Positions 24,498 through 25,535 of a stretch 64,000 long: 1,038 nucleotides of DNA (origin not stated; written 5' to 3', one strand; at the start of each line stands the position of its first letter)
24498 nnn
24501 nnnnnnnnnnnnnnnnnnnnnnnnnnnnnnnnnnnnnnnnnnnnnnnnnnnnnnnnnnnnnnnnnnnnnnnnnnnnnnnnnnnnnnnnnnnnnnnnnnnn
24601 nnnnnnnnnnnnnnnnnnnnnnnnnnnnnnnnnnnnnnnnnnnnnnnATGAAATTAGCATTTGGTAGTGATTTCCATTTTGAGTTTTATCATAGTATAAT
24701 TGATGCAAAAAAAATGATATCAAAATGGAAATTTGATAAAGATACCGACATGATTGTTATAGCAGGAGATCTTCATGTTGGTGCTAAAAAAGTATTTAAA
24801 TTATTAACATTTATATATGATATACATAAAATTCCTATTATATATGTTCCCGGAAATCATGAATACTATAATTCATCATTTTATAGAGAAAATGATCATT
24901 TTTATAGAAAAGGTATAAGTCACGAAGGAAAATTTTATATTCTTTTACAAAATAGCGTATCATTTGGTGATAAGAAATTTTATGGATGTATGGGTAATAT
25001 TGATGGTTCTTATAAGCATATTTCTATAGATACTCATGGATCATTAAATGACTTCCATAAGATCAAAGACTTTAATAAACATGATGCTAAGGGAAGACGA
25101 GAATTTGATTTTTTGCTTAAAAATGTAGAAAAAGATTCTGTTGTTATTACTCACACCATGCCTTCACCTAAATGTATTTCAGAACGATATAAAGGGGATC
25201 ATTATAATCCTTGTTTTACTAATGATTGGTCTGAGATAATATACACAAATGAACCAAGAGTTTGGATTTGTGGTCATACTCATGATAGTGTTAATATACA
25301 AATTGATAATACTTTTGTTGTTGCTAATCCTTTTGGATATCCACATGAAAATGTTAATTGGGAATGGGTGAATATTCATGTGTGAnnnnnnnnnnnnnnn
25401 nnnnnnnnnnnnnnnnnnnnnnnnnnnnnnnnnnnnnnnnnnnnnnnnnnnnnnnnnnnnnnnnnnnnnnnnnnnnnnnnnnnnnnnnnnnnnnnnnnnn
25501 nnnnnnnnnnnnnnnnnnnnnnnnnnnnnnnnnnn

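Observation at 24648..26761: Candidate anti-defence island: metallophosphoesterase, NADAR and DHH/DHHA1 phosphoesterase, inserted between helicase and primase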

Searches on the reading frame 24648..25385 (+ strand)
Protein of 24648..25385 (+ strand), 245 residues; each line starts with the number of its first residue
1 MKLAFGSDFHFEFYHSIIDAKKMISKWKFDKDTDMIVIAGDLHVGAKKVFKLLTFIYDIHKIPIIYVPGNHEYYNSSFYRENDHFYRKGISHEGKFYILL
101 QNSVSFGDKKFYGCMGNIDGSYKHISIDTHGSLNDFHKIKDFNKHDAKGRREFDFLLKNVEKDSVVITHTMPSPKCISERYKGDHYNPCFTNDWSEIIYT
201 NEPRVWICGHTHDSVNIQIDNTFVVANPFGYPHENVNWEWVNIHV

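Call 3: search_protein_families(library=pfam, proteins=[window:24648-25385:+], max_evalue=0.01)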
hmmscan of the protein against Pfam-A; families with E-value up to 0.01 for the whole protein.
window:24648-25385:+ (245 aa): 3 families
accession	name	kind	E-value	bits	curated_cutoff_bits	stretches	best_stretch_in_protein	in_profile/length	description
PF00149.33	Metallophos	-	1.4e-13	52.2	21.5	1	1-213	1-190/191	Calcineurin-like phosphoesterase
PF12850.12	Metallophos_2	-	3.2e-09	37.4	27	1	1-228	1-132/154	Calcineurin-like phosphoesterase superfamily domain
PF14582.11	Metallophos_3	-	8.7e-06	25.7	28.2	1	151-226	159-235/259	Metallophosphoesterase, calcineurin superfamily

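Call 4: search_protein_families(library=phrogs, proteins=[window:24648-25385:+], max_evalue=0.001)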
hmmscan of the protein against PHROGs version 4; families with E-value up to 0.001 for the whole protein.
window:24648-25385:+ (245 aa): 1 family
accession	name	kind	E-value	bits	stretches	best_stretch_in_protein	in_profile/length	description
phrog_1649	-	other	3.9e-37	128.5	1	1-242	36-282/308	metallo-phosphoesterase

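Call 6: search_protein_families(library=padloc, proteins=[window:24648-25385:+], max_evalue=0.01)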
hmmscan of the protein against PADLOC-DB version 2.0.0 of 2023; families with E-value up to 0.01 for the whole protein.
window:24648-25385:+ (245 aa): 1 family
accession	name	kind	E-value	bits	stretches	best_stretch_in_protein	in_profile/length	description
PDLC04908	PDC-S10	-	5e-08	30.5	1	19-114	17-107/223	-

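Call 7: search_protein_families(library=ncbifam, proteins=[window:24648-25385:+], max_evalue=0.01)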
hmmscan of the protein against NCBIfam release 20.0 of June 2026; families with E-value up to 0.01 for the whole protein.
window:24648-25385:+ (245 aa): 3 families
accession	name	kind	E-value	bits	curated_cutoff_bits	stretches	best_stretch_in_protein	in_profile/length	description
TIGR03729.1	acc_ester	subfamily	1.6e-09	37.6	148.25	1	2-231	1-239/239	putative phosphoesterase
TIGR01769.1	GGGP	equivalog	0.0033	17.3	161.55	1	19-72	11-64/205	phosphoglycerol geranylgeranyltransferase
NF008359.0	PRK11148.1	equivalog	0.0048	16.4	225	0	30-76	53-100/275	3',5'-cyclic-AMP phosphodiesterase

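Call 10: search_dna_similar(query=window:24648-25385:+, collection=phages, mode=protein, max_rows=40, max_evalue=0.001)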
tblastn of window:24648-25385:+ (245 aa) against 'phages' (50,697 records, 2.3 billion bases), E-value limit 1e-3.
Records with a match: 145; places in all: 145; records where one place covers at least 80% of the query: 127.
Best place of each record, by identity: <60% 145.
By first word of the organism name: Escherichia 33; Rhizobium 19; Vibrio 14; Synechococcus 10; Salmonella 9; Acinetobacter 7; Brevundimonas 7; Erwinia 7; Caulobacter 6; Xanthomonas 6; and 13 more.
By host as written in the record: - 24; Escherichia coli 10; Brevundimonas pondensis LVF1 6; Synechococcus sp. MW02 6; Rhizobium leguminosarum 4; Salmonella enterica subsp. enterica serovar Typhimurium 4; Rhizobium etli CFN42 3; Erwinia amylovora 3; and 62 more.
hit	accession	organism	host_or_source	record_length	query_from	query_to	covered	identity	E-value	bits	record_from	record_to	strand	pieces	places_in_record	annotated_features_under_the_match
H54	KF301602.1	Caulobacter phage Cr30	Caulobacter crescentus CB15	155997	1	232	95%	31.3%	2e-25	110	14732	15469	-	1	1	Ser/Thr protein phosphatase family protein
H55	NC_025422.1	Caulobacter phage Cr30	Caulobacter crescentus CB15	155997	1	232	95%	31.3%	2e-25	110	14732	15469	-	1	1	metallo-phosphoesterase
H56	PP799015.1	Acinetobacter phage AB1I1T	Acinetobacter baumannii (Acibaumc1)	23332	1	239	98%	28.6%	3e-12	71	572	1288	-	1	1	hypothetical protein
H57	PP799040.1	Acinetobacter phage AB2I3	Acinetobacter baumannii (Acibaumc2)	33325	1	239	98%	28.6%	3e-12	71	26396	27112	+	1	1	hypothetical protein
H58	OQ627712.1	Acinetobacter phage AB1I1M-1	Acinetobacter baumannii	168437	1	239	98%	28.6%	3e-12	71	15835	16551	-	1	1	bacterial metallophosphoesterase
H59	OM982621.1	Pseudomonas phage Astolliot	Pseudomonas syringae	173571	1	238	97%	28.3%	4e-12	71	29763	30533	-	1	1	hypothetical protein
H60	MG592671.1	Vibrio phage 2.275.O._10N.286.54.E11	Vibrio cyclitrophicus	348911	1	232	95%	28.9%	4e-15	80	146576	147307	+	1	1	3',5'-cyclic AMP phosphodiesterase protein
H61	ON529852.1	Brevundimonas phage vB_BpoS-Kabachok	Brevundimonas pondensis LVF1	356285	7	231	92%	29.7%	3e-19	92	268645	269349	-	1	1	metallo-dependent phosphatase-like protein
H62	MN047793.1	Xanthomonas phage Xoo-sp13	Xanthomonas oryzae pv. oryzae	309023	7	231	92%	29.6%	4e-10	65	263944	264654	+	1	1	metallo phosphoesterase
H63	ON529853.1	Brevundimonas phage vB_BpoS-Bambus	Brevundimonas pondensis LVF1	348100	7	237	94%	28.6%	5e-21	97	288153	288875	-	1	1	metallo-dependent phosphatase-like protein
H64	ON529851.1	Brevundimonas phage vB_BpoS-Marchewka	Brevundimonas pondensis LVF1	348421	7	237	94%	28.6%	5e-21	97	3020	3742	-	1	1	metallo-dependent phosphatase-like protein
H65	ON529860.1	Brevundimonas phage vB_BpoS-Papperlapapp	Brevundimonas pondensis LVF1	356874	7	237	94%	28.6%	2e-19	93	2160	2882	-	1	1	metallo-dependent phosphatase-like protein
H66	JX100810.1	Caulobacter phage CcrColossus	Caulobacter crescentus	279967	1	237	97%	27.8%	4e-20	95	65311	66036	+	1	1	putative protein metallo-phosphoesterase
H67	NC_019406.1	Caulobacter phage CcrColossus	Caulobacter crescentus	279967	1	237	97%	27.8%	4e-20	95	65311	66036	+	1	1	metallo-phosphoesterase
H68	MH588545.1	Caulobacter phage CcrPW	Caulobacter vibrioides CB15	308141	1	237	97%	27.8%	1e-19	93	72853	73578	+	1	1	Ser/Thr protein phosphatase family protein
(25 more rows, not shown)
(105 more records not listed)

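Call 37: search_solved_structures(query=window:24648-25385:+, max_evalue=1, show_alignments=3)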
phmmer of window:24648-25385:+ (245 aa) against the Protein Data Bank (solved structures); distinct sequences matched with E-value up to 1: 3.
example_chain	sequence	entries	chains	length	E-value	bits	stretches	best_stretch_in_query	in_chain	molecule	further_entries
4yrh_A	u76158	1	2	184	0.6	12.6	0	133-179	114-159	Alpha-tubulin N-acetyltransferase 1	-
4h6z_A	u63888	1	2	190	0.64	12.5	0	133-179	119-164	Alpha-tubulin N-acetyltransferase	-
4hkf_A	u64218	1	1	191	0.65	12.5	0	133-179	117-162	Alpha-tubulin N-acetyltransferase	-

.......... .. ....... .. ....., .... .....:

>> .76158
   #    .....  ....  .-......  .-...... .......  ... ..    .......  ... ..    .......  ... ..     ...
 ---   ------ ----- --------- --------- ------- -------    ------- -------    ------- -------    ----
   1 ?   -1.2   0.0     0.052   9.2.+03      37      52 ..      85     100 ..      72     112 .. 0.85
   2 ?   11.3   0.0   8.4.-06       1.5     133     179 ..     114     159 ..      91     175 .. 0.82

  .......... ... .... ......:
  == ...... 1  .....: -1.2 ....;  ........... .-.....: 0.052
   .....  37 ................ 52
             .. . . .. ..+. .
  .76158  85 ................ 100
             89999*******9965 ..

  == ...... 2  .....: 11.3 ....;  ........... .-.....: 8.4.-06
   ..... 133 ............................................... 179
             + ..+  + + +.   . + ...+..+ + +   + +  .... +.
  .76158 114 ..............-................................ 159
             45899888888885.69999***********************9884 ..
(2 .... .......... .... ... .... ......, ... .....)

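Call 44: find_homologous_proteins(query=window:24648-25385:+, max_evalue=0.00001)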
Query window:24648-25385:+ (245 aa): 66 proteins with E <= 0.00001 among 146 candidates.
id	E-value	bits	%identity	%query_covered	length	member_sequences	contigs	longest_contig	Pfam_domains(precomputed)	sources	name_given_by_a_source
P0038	5.7e-169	578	100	100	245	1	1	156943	PF12850.13,PF00149.34,PF14582.12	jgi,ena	-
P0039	3.1e-122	425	73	100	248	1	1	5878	PF12850.13,PF00149.34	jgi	-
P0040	4.6e-118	411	69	100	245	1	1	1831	PF12850.13,PF00149.34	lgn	-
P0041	1.2e-117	410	70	100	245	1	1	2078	PF12850.13,PF00149.34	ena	-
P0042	1.3e-88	315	57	100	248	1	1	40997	PF12850.13,PF00149.34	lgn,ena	-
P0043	1.8e-84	301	55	100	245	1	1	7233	PF12850.13,PF00149.34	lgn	-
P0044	3.9e-84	300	55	98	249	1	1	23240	PF12850.13,PF00149.34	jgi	-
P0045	2.9e-83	297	55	100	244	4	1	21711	PF12850.13,PF00149.34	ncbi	-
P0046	3.4e-83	297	54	98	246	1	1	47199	PF12850.13,PF00149.34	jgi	-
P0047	3.3e-82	294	53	100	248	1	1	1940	PF12850.13,PF00149.34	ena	-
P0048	1.1e-81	292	53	100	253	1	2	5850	PF12850.13,PF00149.34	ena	-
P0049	5.1e-81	290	53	100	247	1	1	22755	PF12850.13,PF00149.34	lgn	-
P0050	2.4e-80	288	53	100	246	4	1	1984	PF12850.13,PF00149.34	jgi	jgi:Icc-related predicted phosphoesterase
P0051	6.5e-80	286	52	100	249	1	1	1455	PF12850.13,PF00149.34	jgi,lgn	-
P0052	2.7e-79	284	53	98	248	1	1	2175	PF12850.13,PF00149.34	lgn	-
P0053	8.5e-79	283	57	98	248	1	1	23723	PF12850.13,PF00149.34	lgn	-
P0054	3.3e-78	281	50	100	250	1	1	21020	PF12850.13,PF00149.34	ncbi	-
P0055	3.5e-78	281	52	98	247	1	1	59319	PF12850.13,PF00149.34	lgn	-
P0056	2.3e-77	278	53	98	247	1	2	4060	PF12850.13,PF00149.34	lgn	-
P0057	2.2e-76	275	53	98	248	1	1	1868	PF00149.34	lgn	-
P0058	9.5e-76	273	50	98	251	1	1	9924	PF12850.13,PF00149.34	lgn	-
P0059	1.3e-73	266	52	100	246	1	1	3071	PF12850.13,PF00149.34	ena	-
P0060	2.0e-73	265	54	98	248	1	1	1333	PF12850.13,PF00149.34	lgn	-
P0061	3.7e-72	261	48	98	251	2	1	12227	PF12850.13,PF00149.34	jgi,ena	-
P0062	5.0e-67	244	51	87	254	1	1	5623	PF12850.13,PF00149.34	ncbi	-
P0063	2.3e-52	196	43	98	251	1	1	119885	PF00149.34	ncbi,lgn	-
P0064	4.8e-52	195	42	98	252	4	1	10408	PF12850.13,PF00149.34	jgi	jgi:Icc-related predicted phosphoesterase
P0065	2.6e-51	192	45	98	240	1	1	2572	PF12850.13,PF00149.34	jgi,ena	-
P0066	6.2e-49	185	41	98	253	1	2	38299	PF12850.13,PF00149.34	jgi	jgi:Icc-related predicted phosphoesterase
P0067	1.7e-46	177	41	98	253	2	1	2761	PF12850.13,PF00149.34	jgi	jgi:predicted phosphodiesterase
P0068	7.6e-33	132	49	56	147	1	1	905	PF12850.13,PF00149.34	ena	-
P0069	1.4e-30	125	36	96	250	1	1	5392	PF12850.13,PF00149.34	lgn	-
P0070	8.4e-26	109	36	94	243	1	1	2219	PF12850.13,PF00149.34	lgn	-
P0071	3.2e-25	107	33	98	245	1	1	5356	PF12850.13,PF00149.34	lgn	-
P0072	6.9e-24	103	32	97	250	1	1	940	PF12850.13,PF00149.34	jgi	jgi:predicted phosphodiesterase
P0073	3.5e-23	100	31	94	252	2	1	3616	PF12850.13,PF00149.34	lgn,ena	-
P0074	2.0e-22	98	32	94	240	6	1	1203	PF12850.13,PF00149.34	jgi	jgi:predicted phosphodiesterase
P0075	2.1e-22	98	31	96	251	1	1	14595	PF12850.13,PF00149.34,PF14582.12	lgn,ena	-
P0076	2.9e-22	97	35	96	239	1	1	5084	PF12850.13,PF00149.34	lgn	-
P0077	3.7e-22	97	33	94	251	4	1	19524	PF12850.13,PF00149.34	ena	-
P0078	4.3e-22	97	31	94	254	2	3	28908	PF12850.13,PF00149.34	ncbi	-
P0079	2.4e-21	94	28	96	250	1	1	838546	PF12850.13,PF00149.34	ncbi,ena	-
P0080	4.4e-21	93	31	97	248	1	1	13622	PF12850.13,PF00149.34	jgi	jgi:predicted phosphodiesterase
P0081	7.5e-21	93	30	97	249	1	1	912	PF12850.13,PF00149.34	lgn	-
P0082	2.6e-20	91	29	97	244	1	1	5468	PF00149.34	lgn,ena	-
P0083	2.7e-20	91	31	94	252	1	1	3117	PF12850.13,PF00149.34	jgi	jgi:predicted phosphodiesterase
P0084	1.8e-19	88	31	96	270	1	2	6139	PF12850.13,PF00149.34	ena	-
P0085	8.8e-19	86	31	94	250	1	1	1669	PF12850.13,PF00149.34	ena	-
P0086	1.2e-18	85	29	97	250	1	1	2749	PF12850.13,PF00149.34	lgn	-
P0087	6.6e-18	83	30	96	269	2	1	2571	PF12850.13,PF00149.34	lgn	-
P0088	1.6e-17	82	25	98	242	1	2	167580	PF00149.34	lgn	-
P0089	5.6e-17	80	28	96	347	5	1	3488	PF12850.13,PF00149.34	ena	-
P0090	1.2e-16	79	28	98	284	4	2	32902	PF12850.13,PF00149.34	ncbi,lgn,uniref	ncbi:metallophosphoesterase [Pontitalea aquivivens]|uniref:metallophosphoesterase n=1 Tax=Pontitalea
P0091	3.4e-16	77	30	96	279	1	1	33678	PF12850.13,PF00149.34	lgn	-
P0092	4.7e-16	77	28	97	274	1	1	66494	PF12850.13,PF00149.34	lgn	-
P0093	6.1e-15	73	30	95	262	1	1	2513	PF12850.13,PF00149.34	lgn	-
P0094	2.0e-12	65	28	96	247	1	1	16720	PF12850.13,PF00149.34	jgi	jgi:3',5'-cyclic AMP phosphodiesterase CpdA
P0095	5.0e-12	64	29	98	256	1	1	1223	PF12850.13,PF00149.34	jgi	jgi:Icc-related predicted phosphoesterase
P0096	6.0e-11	60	27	94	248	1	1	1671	PF12850.13,PF00149.34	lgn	-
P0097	1.1e-10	59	28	97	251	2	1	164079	PF12850.13,PF00149.34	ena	-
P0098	1.4e-10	59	26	93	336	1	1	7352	PF12850.13,PF00149.34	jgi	jgi:UDP-2,3-diacylglucosamine pyrophosphatase LpxH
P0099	4.6e-10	57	25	98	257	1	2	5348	PF12850.13,PF00149.34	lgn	-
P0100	9.9e-9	53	29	95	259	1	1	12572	PF12850.13,PF00149.34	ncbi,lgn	-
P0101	2.3e-8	52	24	96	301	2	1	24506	PF00149.34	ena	-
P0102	1.6e-6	46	24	87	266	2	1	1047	PF00149.34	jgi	jgi:predicted phosphohydrolase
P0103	2.8e-6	45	27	95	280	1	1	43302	PF00149.34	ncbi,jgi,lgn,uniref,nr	ncbi:MAG: metallophosphoesterase-like protein [Satyrvirus sp.]|uniref:Metallophosphoesterase-like pr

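Call 47: search_solved_structures(query=A2, max_evalue=0.1, show_alignments=1)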
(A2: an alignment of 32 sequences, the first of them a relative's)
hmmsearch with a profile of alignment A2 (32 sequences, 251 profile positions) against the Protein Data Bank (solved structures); distinct sequences matched with E-value up to 0.1: 25.
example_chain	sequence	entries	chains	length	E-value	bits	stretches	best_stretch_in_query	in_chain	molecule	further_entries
6unc_A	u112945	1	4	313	1.6e-10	44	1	3-76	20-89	Metallophos domain-containing protein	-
2xmo_A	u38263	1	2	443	0.00047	22.8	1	20-74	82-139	LMO2642 PROTEIN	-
7dog_A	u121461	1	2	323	0.00084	22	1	21-71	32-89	Nuclease SbcCD subunit D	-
4peh_A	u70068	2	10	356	0.0009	21.9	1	137-236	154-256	RNA lariat debranching enzyme, putative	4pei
4pef_A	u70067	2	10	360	0.0011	21.7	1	152-236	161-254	RNA lariat debranching enzyme, putative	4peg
5k71_A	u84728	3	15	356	0.0011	21.7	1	152-236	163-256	RNA lariat debranching enzyme, putative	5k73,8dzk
5uki_A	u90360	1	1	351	0.0011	21.7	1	152-236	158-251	RNA lariat debranching enzyme, putative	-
1ii7_A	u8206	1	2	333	0.002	20.8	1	1-71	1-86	Mre11 nuclease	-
3dsc_A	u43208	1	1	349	0.0021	20.7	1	1-71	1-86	DNA double-strand break repair protein mre11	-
4hd0_A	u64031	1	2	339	0.0023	20.6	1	1-71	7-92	DNA double-strand break repair protein Mre11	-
5k77_A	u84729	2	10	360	0.0024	20.5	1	154-236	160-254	RNA lariat debranching enzyme, putative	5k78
3qg5_C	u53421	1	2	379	0.003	20.2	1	1-72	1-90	Mre11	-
9t9n_A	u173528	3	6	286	0.0052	19.4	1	20-88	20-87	Bis(5'-nucleosyl)-tetraphosphatase, symmetrical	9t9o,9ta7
2ahd_A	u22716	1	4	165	0.0091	18.6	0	206-234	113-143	Phosphodiesterase MJ0936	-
1s3l_A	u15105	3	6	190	0.011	18.4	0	206-234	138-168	Hypothetical protein MJ0936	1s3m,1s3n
2nxf_A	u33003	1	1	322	0.037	16.6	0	24-85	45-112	Putative dimetal phosphatase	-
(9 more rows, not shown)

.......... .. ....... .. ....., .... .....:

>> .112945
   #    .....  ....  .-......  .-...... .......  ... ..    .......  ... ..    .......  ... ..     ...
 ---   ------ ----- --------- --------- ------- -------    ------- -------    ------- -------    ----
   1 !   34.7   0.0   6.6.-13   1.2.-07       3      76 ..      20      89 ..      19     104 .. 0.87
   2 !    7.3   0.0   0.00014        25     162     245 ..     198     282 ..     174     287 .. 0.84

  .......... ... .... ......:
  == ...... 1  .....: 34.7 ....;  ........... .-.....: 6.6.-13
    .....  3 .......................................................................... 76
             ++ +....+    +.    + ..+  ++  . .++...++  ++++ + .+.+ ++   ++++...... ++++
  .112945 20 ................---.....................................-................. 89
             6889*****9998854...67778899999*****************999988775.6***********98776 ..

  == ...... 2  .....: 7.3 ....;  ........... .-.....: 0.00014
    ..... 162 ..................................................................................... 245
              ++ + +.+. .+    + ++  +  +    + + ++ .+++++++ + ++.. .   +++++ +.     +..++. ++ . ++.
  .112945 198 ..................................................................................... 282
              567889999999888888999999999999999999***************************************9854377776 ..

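Call 79: predict_structure(alignment_id=A2)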
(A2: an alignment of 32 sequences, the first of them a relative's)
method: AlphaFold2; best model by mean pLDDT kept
length: 245 residues; sequences in the alignment: 32
mean_pLDDT: 96.0   pTM: 0.93
mean pLDDT of the five models: 96.0, 95.7, 94.9, 94.8, 94.4
residues with pLDDT >= 90: 229; 70-90: 15; 50-70: 1; < 50: 0
segments of 3 or more residues with pLDDT < 50: none
pLDDT, mean of each block of 10 residues (from residue 1): 98 95 97 98 97 97 98 98 86 89 96 98 96 94 97 99 98 97 95 98 98 95 97 90 97
secondary structure, 60 per line:
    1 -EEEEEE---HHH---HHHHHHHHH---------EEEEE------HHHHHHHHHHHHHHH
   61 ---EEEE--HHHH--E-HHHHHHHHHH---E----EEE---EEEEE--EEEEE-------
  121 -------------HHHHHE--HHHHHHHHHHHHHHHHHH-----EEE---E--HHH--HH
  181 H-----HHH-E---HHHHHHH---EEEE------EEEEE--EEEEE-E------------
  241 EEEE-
elements in order: E2-7 H17-25 E35-39 H46-60 E64-67 H70-73 H78-87 E96-98 E102-106 E109-113 H134-138 H142-159 E165-167 H195-201 E205-208 E215-219 E222-226 E241-244
